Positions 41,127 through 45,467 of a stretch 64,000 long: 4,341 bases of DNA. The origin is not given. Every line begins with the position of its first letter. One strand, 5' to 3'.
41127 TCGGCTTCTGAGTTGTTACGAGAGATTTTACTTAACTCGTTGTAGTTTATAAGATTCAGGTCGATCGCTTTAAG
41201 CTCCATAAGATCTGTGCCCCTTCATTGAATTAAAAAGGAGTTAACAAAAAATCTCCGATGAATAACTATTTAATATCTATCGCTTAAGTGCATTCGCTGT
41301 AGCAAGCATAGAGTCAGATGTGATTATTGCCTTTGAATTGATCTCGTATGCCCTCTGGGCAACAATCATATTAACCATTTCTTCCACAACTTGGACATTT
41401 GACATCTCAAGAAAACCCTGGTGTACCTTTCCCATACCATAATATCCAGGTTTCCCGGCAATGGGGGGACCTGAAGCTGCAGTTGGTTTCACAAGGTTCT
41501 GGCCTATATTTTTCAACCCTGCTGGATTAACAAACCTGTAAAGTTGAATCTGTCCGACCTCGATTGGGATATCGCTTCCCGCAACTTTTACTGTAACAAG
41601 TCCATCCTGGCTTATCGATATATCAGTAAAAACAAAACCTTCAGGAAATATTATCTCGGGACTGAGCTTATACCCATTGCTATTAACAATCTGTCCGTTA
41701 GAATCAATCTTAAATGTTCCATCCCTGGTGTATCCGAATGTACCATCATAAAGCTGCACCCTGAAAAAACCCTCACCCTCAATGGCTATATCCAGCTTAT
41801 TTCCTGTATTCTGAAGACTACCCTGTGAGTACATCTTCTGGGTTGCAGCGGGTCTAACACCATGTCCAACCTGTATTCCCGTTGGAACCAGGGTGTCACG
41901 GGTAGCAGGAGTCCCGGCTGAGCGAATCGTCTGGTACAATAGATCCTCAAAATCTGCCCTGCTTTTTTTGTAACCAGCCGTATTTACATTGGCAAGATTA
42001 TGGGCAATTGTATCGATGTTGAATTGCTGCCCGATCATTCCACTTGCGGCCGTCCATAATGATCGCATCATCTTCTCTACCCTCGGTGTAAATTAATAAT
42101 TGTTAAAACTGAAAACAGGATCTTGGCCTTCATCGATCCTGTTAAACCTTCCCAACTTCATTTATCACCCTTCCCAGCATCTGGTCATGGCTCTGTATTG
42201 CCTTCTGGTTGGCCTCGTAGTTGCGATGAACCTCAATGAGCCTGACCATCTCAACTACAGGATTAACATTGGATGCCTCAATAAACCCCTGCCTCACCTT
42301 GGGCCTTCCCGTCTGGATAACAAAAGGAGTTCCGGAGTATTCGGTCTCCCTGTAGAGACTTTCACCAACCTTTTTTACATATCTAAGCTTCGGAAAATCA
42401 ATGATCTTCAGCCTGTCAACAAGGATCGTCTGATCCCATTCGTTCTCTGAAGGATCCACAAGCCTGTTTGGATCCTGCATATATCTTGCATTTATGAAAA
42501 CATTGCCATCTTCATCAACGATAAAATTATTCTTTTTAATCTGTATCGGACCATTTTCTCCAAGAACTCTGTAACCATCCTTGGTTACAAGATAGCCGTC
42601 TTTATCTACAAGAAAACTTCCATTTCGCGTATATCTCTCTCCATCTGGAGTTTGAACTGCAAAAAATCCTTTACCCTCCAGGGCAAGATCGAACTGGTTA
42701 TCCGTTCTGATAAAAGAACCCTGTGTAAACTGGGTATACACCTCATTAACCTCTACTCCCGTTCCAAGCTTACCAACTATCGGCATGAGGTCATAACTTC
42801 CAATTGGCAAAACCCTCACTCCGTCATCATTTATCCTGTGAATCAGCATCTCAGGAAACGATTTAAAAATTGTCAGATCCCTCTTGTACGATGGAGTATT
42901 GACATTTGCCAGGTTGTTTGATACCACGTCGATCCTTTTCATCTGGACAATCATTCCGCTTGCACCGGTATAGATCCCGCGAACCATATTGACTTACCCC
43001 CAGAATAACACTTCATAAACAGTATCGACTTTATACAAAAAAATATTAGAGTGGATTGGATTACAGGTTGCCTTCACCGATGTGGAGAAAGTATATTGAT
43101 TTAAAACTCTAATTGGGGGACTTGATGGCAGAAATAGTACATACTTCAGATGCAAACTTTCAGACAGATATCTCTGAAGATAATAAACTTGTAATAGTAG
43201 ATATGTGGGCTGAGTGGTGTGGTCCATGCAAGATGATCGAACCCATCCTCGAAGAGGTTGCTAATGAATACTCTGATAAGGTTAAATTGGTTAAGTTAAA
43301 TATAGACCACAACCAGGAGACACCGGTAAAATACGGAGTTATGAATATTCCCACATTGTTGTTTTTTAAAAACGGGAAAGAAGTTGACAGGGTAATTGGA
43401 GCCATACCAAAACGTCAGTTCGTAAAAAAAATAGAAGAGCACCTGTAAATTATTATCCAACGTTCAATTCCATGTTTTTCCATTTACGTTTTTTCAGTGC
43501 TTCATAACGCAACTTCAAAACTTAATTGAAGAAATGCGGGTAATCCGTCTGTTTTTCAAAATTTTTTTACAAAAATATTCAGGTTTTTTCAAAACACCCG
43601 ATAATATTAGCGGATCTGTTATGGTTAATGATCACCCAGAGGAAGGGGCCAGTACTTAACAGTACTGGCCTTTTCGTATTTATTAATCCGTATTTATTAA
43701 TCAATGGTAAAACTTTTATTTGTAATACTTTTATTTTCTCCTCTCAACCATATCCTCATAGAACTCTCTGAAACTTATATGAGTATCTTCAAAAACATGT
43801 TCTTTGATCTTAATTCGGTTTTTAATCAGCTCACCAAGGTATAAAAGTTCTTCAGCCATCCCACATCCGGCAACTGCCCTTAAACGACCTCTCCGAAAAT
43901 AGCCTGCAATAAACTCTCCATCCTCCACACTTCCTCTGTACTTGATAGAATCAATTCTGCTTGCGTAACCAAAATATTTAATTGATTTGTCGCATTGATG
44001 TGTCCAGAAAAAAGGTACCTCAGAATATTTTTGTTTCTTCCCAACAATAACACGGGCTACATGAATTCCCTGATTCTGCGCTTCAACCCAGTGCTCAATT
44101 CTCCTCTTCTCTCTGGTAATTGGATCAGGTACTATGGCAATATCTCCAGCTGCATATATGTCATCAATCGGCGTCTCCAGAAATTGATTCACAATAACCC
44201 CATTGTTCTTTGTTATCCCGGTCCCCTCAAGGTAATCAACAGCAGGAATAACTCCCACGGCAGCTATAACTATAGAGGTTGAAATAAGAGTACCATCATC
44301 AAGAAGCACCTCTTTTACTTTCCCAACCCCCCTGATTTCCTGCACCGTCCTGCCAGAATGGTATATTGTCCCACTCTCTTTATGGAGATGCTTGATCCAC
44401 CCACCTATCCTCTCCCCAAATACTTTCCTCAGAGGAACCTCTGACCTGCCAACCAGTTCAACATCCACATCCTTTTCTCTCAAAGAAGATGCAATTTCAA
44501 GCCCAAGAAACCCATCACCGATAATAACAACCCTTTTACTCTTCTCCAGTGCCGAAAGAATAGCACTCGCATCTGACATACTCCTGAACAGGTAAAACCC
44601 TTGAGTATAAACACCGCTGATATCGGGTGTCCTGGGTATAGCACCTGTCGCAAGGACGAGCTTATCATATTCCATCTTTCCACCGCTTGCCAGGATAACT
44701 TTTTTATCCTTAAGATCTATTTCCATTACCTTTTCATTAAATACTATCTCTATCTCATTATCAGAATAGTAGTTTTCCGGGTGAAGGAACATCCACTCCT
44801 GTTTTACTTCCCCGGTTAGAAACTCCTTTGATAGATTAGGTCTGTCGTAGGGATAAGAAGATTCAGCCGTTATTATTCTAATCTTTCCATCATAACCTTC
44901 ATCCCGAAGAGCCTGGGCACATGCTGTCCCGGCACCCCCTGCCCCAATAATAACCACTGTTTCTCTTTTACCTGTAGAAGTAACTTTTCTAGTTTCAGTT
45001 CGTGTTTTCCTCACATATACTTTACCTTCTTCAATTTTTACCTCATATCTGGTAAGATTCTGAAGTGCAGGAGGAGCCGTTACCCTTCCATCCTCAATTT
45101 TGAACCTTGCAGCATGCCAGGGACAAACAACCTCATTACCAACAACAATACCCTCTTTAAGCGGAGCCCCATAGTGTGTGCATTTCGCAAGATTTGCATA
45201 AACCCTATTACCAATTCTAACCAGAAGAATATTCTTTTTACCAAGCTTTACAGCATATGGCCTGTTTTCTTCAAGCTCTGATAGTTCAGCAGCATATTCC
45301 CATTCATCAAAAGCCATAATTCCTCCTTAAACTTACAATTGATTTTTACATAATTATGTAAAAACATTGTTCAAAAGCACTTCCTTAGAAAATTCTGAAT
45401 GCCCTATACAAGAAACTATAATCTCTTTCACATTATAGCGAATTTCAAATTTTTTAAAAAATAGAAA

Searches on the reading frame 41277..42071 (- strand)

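Call 40: search_protein_families(library=pfam, proteins=[window:41277-42071:-], max_evalue=0.00001)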
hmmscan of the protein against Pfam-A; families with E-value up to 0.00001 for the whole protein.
window:41277-42071:- (264 aa): 3 families
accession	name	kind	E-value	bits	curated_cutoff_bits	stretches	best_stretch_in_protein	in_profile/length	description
PF22692.1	LlgE_F_G_D1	-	1.4e-23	83.2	27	1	96-161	1-64/64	Flagellar hook protein FlgE/F/G D1 domain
PF06429.18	Flg_bbr_C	-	1.9e-21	75.7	23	1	218-262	2-46/46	Flagellar basal body rod FlgEFG protein C-terminal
PF00460.25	Flg_bb_rod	-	6.2e-09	36.1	20.7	1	7-35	3-31/31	Flagella basal body rod protein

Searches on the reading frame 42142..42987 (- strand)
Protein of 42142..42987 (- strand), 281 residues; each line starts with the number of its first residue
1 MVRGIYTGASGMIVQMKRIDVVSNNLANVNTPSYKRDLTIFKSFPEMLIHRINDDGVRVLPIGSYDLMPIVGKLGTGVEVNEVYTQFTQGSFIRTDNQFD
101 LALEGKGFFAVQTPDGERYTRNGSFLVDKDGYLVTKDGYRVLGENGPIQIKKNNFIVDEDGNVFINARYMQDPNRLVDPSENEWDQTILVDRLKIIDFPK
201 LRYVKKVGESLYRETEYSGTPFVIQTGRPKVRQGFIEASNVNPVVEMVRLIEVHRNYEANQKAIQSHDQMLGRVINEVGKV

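Call 40: search_protein_families(library=pfam, proteins=[window:42142-42987:-], max_evalue=0.00001)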
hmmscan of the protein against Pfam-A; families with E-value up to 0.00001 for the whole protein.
window:42142-42987:- (281 aa): 3 families
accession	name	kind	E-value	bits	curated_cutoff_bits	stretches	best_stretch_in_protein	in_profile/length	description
PF06429.18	Flg_bbr_C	-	7.6e-20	70.6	23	1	232-276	1-45/46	Flagellar basal body rod FlgEFG protein C-terminal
PF22692.1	LlgE_F_G_D1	-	1.7e-17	63.8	27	1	102-164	1-63/64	Flagellar hook protein FlgE/F/G D1 domain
PF00460.25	Flg_bb_rod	-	2.7e-10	40.4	20.7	1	5-35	1-31/31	Flagella basal body rod protein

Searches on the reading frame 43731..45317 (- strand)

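Call 40: search_protein_families(library=pfam, proteins=[window:43731-45317:-], max_evalue=0.00001)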
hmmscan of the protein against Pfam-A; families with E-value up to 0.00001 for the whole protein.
window:43731-45317:- (528 aa): 10 families
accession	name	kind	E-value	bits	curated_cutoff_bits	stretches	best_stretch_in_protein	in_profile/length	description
PF07992.20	Pyr_redox_2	-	2.7e-61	208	26.1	1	120-417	2-291/291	Pyridine nucleotide-disulphide oxidoreductase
PF00355.32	Rieske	-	3.1e-17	62.7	20.3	1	6-91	2-87/88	Rieske [2Fe-2S] domain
PF00070.33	Pyr_redox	-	1.6e-15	57.8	22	1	262-341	1-81/82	Pyridine nucleotide-disulphide oxidoreductase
PF13738.12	Pyr_redox_3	-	2.1e-13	50.6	30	1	122-391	1-305/305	Pyridine nucleotide-disulphide oxidoreductase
PF14759.12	Reductase_C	-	3.8e-10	40.6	25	1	436-519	1-84/85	Reductase C-terminal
PF13806.12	Rieske_2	-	1e-09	38.7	27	1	5-103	1-104/104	Rieske-like [2Fe-2S] domain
PF01266.30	DAO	-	3e-06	27.4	27.9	0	121-149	2-28/353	FAD dependent oxidoreductase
PF13434.12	Lys_Orn_oxgnase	-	3.4e-06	26.9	21.3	0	191-288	112-218/339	L-lysine 6-monooxygenase/L-ornithine 5-monooxygenase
PF03486.20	HI0933_like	-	3.8e-06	27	50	0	120-142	2-24/244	HI0933-like protein Rossmann domain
PF13454.12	NAD_binding_9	-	7.9e-06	26.4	21.8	0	286-355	81-153/155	FAD-NAD(P)-binding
